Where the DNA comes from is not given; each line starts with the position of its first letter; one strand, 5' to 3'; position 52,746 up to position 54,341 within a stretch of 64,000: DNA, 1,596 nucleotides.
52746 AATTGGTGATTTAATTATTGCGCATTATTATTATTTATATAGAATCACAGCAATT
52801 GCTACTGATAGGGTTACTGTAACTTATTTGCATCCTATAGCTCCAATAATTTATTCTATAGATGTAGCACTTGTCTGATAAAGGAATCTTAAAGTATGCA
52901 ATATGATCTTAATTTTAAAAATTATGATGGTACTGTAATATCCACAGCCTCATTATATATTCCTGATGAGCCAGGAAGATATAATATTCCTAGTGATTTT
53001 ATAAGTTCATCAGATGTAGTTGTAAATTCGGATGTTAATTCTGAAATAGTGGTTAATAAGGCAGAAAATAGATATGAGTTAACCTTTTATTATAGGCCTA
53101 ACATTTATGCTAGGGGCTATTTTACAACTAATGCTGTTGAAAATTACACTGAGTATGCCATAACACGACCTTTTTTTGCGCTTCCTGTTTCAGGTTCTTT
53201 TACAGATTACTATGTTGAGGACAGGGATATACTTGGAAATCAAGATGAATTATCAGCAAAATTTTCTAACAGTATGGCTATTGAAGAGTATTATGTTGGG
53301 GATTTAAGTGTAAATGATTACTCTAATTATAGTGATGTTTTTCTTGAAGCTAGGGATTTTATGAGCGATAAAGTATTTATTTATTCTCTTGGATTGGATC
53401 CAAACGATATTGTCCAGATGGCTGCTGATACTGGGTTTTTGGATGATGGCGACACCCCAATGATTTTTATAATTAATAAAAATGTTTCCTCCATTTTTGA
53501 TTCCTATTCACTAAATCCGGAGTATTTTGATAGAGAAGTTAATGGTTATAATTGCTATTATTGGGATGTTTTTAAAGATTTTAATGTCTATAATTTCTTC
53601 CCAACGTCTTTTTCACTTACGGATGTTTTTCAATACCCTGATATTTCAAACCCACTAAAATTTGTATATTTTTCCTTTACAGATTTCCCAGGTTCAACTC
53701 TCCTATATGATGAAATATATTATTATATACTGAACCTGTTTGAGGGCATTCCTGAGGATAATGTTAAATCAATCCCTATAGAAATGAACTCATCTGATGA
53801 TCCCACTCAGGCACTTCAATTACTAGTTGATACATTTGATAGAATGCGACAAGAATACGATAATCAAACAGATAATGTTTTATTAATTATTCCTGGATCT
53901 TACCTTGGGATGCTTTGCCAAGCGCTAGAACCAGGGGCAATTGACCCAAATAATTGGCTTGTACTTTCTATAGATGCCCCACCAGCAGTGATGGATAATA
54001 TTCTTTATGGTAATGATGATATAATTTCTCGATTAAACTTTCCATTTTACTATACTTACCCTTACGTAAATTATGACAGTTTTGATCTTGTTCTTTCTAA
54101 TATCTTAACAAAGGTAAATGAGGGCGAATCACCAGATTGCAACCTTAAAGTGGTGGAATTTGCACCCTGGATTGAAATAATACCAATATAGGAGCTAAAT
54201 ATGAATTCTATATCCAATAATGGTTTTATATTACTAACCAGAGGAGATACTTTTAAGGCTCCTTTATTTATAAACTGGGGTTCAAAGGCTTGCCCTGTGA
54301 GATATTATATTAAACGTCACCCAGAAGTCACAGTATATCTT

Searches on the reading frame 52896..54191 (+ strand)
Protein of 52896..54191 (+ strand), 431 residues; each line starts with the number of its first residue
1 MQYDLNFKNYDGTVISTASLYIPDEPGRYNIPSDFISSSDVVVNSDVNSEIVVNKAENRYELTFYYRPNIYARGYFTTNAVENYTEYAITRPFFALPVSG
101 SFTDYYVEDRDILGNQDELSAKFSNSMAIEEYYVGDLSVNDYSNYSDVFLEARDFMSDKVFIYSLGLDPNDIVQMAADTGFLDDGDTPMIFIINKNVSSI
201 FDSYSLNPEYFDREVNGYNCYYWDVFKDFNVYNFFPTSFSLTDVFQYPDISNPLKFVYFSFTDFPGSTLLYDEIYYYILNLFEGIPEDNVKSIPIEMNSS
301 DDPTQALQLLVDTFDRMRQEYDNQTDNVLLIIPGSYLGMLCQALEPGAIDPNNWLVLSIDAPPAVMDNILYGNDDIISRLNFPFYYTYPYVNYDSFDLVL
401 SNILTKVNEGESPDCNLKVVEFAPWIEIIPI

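Call 26: search_protein_families(library=phrogs, proteins=[window:52896-54191:+], max_evalue=0.00001)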
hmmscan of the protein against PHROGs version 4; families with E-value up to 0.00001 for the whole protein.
window:52896-54191:+ (431 aa): 0 families

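Call 67: search_protein_families(library=pfam, proteins=[window:52896-54191:+], max_evalue=0.001)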
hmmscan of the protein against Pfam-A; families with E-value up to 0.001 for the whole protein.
window:52896-54191:+ (431 aa): 0 families

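Call 68: search_dna_similar(query=window:52896-54191:+, collection=phages, mode=protein, max_rows=10, max_evalue=0.001)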
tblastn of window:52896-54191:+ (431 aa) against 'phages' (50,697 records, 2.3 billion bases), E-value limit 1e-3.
No match.
